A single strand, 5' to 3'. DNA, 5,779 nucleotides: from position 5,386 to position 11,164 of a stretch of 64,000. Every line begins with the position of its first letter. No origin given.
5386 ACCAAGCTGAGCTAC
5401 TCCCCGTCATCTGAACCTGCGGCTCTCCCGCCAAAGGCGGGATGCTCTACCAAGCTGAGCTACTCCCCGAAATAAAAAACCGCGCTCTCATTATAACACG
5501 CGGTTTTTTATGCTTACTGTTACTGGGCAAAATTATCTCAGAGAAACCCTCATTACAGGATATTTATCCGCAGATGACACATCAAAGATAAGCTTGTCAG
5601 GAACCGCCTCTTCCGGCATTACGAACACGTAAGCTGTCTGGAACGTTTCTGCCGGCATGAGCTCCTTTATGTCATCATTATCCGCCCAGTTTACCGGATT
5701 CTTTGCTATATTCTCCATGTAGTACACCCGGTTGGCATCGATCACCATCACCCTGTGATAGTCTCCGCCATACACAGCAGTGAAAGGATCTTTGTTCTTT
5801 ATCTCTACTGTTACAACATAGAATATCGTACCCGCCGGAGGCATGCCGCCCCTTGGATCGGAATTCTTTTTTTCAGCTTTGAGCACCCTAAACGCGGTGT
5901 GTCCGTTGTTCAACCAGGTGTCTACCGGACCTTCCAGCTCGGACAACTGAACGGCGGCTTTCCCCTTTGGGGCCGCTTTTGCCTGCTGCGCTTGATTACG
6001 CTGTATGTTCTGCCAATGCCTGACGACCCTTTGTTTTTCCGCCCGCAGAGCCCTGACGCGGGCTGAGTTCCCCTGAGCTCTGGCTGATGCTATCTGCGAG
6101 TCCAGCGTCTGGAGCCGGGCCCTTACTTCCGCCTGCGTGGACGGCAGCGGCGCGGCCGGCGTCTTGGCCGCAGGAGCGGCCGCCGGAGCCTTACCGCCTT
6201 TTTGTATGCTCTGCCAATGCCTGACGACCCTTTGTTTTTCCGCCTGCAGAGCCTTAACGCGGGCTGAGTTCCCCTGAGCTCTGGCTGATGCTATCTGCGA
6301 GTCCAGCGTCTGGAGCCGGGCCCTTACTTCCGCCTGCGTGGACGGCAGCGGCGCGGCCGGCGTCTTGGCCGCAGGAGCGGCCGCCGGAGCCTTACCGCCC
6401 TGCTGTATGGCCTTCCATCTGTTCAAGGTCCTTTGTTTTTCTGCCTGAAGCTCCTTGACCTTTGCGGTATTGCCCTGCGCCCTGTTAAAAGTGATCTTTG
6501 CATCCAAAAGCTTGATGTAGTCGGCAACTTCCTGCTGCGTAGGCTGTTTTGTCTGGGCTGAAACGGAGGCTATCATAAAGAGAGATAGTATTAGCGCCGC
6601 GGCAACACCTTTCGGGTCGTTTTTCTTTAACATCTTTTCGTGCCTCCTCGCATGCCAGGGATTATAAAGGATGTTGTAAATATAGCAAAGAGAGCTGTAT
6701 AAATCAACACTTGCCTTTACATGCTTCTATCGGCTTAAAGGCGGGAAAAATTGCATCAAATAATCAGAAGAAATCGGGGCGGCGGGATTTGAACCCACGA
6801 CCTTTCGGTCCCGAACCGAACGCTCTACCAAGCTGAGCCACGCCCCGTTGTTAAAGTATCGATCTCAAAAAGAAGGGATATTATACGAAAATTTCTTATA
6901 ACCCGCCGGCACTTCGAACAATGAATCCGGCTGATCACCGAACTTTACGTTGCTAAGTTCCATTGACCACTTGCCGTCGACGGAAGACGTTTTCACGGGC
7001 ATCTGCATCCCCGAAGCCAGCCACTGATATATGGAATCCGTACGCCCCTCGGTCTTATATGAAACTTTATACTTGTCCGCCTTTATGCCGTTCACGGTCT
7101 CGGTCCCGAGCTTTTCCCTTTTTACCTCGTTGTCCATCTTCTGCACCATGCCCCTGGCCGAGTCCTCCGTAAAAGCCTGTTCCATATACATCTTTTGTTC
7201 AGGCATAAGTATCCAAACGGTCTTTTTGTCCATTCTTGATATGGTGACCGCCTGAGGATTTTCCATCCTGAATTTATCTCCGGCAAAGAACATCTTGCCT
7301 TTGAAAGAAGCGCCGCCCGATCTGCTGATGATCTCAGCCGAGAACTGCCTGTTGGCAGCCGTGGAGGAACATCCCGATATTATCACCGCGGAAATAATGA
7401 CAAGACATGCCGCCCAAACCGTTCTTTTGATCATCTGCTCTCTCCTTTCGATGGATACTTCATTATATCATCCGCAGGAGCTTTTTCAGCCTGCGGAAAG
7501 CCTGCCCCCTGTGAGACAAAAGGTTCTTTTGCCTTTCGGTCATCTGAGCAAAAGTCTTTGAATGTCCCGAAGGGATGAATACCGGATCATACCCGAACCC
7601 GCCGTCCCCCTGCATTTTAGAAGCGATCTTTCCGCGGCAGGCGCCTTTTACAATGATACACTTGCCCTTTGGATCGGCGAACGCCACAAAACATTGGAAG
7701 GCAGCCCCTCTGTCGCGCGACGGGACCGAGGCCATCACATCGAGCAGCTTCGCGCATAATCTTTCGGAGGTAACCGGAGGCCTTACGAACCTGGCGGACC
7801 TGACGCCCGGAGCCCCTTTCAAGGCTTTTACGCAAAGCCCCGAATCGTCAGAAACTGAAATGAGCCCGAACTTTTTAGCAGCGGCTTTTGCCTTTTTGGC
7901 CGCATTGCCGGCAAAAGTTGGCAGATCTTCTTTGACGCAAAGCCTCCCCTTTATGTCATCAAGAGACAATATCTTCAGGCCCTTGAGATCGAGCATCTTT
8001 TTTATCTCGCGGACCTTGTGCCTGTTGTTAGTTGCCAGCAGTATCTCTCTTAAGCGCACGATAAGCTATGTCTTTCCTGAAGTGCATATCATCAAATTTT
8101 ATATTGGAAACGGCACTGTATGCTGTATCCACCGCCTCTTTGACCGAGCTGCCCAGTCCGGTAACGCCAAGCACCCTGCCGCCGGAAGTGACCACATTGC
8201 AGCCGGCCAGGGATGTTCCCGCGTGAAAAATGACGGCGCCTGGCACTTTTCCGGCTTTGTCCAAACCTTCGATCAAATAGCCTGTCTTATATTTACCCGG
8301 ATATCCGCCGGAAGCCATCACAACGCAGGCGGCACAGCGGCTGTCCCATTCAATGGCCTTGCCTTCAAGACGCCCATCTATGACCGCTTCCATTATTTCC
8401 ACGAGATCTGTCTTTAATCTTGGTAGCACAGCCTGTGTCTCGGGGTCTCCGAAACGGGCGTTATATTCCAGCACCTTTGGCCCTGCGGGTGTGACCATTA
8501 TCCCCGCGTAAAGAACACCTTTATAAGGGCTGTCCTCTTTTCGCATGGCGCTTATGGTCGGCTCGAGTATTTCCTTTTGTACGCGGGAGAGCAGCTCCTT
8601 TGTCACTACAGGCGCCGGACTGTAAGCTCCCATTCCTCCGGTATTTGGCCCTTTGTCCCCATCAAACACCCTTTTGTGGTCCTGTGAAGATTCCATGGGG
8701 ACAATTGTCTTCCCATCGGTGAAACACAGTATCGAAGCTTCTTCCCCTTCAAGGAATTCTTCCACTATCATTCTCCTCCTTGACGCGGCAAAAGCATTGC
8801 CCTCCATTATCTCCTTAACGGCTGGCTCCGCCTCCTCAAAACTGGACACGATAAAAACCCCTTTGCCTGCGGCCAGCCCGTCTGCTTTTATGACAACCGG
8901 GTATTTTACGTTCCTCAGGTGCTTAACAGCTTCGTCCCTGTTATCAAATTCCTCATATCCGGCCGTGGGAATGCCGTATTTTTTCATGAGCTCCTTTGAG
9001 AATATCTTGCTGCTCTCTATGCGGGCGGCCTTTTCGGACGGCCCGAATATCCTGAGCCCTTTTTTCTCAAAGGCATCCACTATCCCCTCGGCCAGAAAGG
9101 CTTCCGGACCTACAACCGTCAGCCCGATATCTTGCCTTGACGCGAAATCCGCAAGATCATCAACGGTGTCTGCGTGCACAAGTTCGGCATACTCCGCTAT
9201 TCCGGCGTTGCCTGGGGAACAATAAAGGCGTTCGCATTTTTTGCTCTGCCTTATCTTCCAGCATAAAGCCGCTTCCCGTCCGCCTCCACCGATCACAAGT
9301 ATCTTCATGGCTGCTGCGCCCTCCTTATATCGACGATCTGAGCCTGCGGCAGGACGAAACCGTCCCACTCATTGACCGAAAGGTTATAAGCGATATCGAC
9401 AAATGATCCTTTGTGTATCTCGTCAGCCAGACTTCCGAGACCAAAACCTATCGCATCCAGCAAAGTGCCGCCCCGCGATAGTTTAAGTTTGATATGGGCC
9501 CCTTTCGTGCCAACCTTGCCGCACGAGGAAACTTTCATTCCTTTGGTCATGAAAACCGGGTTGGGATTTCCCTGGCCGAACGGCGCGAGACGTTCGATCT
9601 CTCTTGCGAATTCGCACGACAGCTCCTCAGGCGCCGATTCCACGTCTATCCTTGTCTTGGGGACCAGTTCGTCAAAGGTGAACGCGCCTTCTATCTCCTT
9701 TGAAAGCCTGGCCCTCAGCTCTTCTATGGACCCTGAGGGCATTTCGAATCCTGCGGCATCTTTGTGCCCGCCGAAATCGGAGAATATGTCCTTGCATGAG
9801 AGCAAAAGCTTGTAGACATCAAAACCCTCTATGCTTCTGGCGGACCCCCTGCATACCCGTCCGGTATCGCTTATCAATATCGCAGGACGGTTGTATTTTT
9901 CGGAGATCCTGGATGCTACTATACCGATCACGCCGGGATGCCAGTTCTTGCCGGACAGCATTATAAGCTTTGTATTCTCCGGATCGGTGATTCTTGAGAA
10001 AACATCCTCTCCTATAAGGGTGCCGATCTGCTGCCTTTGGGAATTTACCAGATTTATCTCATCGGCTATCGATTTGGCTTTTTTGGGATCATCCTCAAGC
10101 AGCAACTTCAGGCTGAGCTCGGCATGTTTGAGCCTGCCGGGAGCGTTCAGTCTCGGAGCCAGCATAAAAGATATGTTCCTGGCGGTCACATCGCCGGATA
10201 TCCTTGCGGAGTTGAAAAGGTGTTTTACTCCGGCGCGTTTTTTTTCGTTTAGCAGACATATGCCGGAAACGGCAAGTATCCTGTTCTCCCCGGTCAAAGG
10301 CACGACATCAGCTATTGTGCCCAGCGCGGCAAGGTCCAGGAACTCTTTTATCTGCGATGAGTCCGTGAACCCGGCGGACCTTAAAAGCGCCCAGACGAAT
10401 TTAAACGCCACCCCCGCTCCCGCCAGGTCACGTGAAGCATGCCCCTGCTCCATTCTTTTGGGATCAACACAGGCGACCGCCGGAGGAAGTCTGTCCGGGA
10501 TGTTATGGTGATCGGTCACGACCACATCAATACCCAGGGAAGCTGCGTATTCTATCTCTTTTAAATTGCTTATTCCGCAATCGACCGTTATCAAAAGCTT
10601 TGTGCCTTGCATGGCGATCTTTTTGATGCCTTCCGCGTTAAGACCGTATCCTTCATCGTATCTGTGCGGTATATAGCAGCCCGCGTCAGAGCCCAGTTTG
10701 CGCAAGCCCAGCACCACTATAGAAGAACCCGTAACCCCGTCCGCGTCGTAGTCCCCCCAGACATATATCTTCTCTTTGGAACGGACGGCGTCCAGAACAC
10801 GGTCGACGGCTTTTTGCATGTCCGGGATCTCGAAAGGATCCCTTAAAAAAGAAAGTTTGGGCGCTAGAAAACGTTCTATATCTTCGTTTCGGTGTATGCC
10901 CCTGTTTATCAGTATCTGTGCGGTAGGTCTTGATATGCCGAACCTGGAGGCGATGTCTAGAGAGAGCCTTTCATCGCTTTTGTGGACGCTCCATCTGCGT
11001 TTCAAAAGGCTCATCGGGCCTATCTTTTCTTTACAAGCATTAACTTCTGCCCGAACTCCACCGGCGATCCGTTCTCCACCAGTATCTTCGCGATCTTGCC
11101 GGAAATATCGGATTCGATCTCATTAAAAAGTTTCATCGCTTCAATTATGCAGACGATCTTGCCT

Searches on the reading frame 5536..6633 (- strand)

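Call 76: search_protein_families(library=pfam, proteins=[window:5536-6633:-], max_evalue=0.0001)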
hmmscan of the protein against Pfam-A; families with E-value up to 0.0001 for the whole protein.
window:5536-6633:- (366 aa): 3 families
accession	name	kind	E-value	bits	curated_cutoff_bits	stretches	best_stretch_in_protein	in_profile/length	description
PF06476.17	DUF1090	-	8.5e-09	35.8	24.4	0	159-222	7-70/110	Protein of unknown function (DUF1090)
PF11611.13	DUF4352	-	9.8e-06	26.3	25.9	1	242-351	8-113/122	Domain of unknown function (DUF4352)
PF25764.1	KIF21A_4th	-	6.8e-05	23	33.1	0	123-185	67-117/183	KIF21A-like domain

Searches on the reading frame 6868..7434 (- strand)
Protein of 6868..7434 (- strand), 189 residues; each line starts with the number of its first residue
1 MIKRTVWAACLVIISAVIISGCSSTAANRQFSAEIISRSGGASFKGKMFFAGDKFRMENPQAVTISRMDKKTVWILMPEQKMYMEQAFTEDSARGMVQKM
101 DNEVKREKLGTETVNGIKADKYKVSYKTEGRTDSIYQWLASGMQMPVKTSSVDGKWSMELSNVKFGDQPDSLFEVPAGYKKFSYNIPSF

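Call 76: search_protein_families(library=pfam, proteins=[window:6868-7434:-], max_evalue=0.0001)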
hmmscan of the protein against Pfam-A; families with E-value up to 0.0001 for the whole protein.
window:6868-7434:- (189 aa): 1 family
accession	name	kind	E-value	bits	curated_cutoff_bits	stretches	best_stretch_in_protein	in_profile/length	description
PF14371.13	DUF4412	-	3.8e-15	56.6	21.6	1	45-129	17-112/191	Domain of unknown function (DUF4412)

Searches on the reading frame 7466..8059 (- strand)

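Call 76: search_protein_families(library=pfam, proteins=[window:7466-8059:-], max_evalue=0.0001)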
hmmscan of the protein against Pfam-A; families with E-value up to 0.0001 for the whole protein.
window:7466-8059:- (198 aa): 1 family
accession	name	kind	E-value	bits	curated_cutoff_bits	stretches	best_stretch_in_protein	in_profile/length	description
PF01725.21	Ham1p_like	-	1.9e-60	204.4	22.5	1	6-193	1-185/186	Ham1 family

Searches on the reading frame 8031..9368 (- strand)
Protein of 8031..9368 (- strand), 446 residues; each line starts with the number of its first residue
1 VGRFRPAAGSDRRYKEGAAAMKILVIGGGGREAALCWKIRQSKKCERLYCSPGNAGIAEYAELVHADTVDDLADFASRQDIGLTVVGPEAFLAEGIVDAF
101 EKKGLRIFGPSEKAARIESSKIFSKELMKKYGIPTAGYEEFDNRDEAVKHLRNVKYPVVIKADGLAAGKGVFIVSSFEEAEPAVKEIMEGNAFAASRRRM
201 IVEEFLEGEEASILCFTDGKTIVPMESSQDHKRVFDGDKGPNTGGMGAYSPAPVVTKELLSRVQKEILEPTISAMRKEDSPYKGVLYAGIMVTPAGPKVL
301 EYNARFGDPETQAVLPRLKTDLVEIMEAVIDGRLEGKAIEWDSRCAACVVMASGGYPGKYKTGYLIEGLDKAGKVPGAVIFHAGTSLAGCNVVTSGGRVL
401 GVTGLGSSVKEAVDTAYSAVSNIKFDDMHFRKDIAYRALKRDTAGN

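Call 76: search_protein_families(library=pfam, proteins=[window:8031-9368:-], max_evalue=0.0001)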
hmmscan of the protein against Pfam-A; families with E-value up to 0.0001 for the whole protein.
window:8031-9368:- (446 aa): 9 families
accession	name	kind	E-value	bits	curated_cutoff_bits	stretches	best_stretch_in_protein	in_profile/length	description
PF01071.24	GARS_A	-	2e-83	279.5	27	1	119-311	1-194/194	Phosphoribosylglycinamide synthetase, ATP-grasp (A) domain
PF02844.21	GARS_N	-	3.6e-36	124.3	29.5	1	21-118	1-100/100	Phosphoribosylglycinamide synthetase, N domain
PF02843.22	GARS_C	-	4.9e-32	110.6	34.8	1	346-437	1-92/92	Phosphoribosylglycinamide synthetase, C domain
PF02222.28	ATP-grasp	-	8.6e-09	35.7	27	1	127-212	2-83/179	ATP-grasp domain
PF02786.22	CPSase_L_D2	-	5.8e-08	32.9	19.8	1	123-208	4-91/211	Carbamoyl-phosphate synthase L chain, ATP binding domain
PF02655.19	ATP-grasp_3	-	4.2e-06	27.4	23.2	1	132-306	17-157/160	ATP-grasp domain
PF07478.18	Dala_Dala_lig_C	-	1.4e-05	25.2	24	1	127-236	1-112/204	D-ala D-ala ligase C-terminus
PF13549.11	ATP-grasp_5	-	3.5e-05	23.7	27.6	1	123-163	14-54/221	ATP-grasp domain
PF13535.11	ATP-grasp_4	-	4.7e-05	23.5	27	1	155-221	2-78/160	ATP-grasp domain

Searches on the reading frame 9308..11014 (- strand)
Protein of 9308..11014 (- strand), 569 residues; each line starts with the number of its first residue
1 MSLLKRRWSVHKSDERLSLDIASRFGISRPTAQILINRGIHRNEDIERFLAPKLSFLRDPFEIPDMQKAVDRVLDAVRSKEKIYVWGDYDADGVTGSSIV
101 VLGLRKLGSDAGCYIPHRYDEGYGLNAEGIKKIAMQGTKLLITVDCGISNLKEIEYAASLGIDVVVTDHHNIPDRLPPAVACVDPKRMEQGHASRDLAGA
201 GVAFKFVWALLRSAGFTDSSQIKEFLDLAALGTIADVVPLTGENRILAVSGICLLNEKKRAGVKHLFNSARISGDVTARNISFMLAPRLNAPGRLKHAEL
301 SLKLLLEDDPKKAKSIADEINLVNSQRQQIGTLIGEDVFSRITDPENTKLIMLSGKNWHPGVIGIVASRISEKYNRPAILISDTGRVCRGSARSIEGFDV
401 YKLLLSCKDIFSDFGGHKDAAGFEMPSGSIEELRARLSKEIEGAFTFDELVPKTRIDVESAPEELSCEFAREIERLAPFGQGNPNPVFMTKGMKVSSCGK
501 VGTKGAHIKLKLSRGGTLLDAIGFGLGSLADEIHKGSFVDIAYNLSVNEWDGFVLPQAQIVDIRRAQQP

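Call 76: search_protein_families(library=pfam, proteins=[window:9308-11014:-], max_evalue=0.0001)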
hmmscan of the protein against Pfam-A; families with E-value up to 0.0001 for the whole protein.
window:9308-11014:- (569 aa): 3 families
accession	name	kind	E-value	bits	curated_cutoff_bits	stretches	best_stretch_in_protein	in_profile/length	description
PF17768.7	RecJ_OB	-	3e-30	104.9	27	1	456-562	1-107/107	RecJ OB domain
PF01368.27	DHH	-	3.7e-25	89.1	28.1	1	82-233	1-125/125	DHH family, N-terminal domain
PF02272.25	DHHA1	-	8.3e-17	62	25.9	1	348-442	2-101/102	DHHA1 domain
